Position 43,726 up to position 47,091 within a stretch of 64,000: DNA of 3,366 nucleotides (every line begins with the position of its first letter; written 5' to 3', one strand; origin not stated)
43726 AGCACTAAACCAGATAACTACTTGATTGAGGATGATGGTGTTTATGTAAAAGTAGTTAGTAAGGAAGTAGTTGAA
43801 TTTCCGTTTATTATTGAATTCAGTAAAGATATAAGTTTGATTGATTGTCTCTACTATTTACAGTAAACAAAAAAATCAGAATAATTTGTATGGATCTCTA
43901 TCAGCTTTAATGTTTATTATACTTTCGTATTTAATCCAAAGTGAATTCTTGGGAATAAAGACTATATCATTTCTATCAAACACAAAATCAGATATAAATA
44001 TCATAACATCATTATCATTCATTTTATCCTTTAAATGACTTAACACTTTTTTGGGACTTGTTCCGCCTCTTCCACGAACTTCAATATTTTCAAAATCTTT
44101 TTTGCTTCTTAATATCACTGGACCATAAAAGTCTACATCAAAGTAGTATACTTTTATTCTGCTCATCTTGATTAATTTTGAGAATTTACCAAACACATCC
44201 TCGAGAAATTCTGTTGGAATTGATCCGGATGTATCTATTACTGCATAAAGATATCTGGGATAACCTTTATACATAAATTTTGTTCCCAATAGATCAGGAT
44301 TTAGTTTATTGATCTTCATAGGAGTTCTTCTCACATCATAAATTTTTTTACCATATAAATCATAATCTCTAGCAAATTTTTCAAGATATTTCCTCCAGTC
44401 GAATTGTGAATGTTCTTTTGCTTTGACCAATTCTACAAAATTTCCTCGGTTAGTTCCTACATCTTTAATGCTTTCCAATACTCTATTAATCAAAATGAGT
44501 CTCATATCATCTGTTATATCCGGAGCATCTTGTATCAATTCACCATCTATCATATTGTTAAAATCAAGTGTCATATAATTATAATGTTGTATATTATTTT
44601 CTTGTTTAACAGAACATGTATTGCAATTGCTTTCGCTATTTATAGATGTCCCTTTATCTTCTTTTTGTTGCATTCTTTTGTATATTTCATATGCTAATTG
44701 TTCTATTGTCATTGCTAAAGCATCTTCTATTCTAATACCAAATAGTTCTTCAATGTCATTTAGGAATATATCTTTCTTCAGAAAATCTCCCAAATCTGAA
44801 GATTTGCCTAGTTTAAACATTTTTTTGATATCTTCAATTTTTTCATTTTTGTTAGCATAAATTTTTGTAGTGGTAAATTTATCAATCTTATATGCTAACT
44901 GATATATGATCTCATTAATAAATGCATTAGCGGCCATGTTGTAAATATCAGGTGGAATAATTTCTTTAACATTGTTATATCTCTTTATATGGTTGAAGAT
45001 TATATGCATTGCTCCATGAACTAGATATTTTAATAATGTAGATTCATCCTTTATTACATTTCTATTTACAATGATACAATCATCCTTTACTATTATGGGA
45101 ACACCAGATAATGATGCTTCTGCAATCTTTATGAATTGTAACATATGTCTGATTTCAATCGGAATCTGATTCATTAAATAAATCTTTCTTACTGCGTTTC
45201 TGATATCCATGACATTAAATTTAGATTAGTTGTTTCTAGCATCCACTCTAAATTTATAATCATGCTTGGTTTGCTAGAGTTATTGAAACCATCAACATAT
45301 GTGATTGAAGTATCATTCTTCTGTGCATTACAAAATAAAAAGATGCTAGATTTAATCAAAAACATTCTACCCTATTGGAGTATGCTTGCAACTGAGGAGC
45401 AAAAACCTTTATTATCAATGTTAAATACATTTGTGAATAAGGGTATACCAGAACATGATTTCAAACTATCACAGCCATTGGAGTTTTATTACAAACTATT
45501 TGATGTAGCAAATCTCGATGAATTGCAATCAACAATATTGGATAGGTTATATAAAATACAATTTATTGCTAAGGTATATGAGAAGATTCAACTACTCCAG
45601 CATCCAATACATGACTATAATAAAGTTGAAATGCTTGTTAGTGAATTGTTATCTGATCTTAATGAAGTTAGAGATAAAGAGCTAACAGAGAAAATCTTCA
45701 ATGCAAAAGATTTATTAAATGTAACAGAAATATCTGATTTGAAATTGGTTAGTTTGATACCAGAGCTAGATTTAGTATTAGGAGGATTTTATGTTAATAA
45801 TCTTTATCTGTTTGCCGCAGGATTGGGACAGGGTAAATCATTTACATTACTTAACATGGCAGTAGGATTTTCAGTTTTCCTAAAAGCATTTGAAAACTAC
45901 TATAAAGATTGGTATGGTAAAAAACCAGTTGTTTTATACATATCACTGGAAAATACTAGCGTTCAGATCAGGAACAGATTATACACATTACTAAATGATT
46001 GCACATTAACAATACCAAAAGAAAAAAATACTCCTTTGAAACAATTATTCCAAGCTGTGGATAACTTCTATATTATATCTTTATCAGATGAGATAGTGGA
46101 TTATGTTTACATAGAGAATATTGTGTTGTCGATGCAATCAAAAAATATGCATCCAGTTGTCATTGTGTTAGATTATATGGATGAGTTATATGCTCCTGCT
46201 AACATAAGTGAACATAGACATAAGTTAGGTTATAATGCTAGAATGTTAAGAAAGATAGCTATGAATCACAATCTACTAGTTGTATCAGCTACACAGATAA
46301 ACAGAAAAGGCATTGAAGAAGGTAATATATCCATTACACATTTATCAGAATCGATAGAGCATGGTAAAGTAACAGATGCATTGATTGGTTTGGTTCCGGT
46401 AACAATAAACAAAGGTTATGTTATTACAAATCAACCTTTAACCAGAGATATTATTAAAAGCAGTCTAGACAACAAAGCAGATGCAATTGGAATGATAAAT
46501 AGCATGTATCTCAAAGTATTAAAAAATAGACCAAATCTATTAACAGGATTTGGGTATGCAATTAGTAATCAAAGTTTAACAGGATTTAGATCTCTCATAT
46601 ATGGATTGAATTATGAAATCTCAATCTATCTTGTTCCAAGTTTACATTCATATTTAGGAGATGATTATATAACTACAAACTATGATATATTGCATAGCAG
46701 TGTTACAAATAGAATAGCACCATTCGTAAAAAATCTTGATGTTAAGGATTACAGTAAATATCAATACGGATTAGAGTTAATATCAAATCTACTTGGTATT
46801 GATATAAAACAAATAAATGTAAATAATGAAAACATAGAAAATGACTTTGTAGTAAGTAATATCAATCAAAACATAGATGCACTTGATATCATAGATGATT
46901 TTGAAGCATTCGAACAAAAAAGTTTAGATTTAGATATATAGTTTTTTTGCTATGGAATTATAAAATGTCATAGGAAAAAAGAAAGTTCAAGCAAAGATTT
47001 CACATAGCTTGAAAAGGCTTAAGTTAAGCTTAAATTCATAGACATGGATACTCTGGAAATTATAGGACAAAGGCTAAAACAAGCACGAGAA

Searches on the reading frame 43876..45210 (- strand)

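Call 8: search_protein_families(library=pfam, proteins=[window:43876-45210:-], max_evalue=0.1)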
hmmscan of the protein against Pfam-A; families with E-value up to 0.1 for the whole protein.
window:43876-45210:- (444 aa): 3 families
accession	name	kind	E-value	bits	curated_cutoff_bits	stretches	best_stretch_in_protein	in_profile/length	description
PF13203.12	DUF2201_N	-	1.8e-06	28.2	23.2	1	62-281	63-237/271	Putative metallopeptidase domain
PF09967.15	DUF2201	-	2.3e-05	25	26.4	1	323-408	3-88/123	VWA-like domain (DUF2201)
PF14213.11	DUF4325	-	0.037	14.2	23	0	329-354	27-56/64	STAS-like domain of unknown function (DUF4325)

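Call 9: search_protein_families(library=phrogs, proteins=[window:43876-45210:-], max_evalue=0.1)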
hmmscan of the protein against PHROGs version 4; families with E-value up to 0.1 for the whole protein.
window:43876-45210:- (444 aa): 1 family
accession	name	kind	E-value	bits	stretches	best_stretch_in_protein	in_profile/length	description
phrog_1314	-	DNA, RNA and nucleotide metabolism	5.5e-21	76.1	1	55-426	67-373/394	HNH endonuclease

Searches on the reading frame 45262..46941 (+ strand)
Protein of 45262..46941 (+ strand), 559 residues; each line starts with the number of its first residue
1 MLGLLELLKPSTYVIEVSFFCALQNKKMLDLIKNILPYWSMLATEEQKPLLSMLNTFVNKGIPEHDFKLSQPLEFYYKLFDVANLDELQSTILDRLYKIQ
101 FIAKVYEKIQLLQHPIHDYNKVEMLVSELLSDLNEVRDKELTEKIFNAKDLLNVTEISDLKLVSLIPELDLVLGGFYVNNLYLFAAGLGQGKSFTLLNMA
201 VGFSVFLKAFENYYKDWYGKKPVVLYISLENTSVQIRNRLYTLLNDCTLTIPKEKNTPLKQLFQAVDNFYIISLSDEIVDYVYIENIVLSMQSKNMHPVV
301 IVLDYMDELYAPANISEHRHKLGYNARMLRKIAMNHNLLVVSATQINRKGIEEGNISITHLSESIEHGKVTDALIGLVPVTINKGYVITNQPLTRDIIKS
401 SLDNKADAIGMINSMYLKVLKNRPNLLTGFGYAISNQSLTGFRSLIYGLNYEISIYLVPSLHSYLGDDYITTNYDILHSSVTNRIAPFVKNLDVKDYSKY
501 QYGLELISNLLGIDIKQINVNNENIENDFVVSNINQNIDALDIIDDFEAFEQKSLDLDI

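Call 8: search_protein_families(library=pfam, proteins=[window:45262-46941:+], max_evalue=0.1)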
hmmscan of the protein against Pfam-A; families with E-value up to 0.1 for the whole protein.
window:45262-46941:+ (559 aa): 4 families
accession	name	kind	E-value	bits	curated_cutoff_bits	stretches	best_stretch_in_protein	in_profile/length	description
PF03796.21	DnaB_C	-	1.3e-09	38.3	27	1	166-350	6-182/255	DnaB-like helicase C terminal domain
PF13481.12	AAA_25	-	1.6e-05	25.1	27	1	162-312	15-158/195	AAA domain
PF20307.4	divDNAB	-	0.00064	18.9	26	1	174-347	72-251/356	Divergent DnaB-like ATPase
PF08112.16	ATP-synt_E_2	-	0.079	13.7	25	0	396-424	14-43/56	ATP synthase epsilon subunit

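Call 9: search_protein_families(library=phrogs, proteins=[window:45262-46941:+], max_evalue=0.1)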
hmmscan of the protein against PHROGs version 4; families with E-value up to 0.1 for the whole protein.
window:45262-46941:+ (559 aa): 4 families
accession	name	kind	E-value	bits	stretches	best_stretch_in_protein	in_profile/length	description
phrog_19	-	DNA, RNA and nucleotide metabolism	1.5e-28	101.1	1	81-423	248-559/621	DnaB-like replicative helicase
phrog_239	-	DNA, RNA and nucleotide metabolism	5.6e-12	46.4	1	137-380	300-556/801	DNA primase/helicase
phrog_243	-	DNA, RNA and nucleotide metabolism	6e-08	33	1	165-366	21-213/273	DnaB-like replicative helicase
phrog_3213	-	DNA, RNA and nucleotide metabolism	1.9e-07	31.2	1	41-350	81-400/509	DnaB-like replicative helicase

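Call 25: find_related_loci(query=window:45262-46941:+, collection=viral_contigs, flank=10000)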
Query window:45262-46941:+ (559 aa) in viral_contigs; peptide patterns used: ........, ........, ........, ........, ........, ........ (x = any residue, [..] = any of these).
27 stretches matched a pattern; 1 encode a relative of the query (tblastn E <= 1e-3); 1 distinct loci.
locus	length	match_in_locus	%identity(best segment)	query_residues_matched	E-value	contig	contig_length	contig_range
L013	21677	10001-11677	97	1-559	0e+0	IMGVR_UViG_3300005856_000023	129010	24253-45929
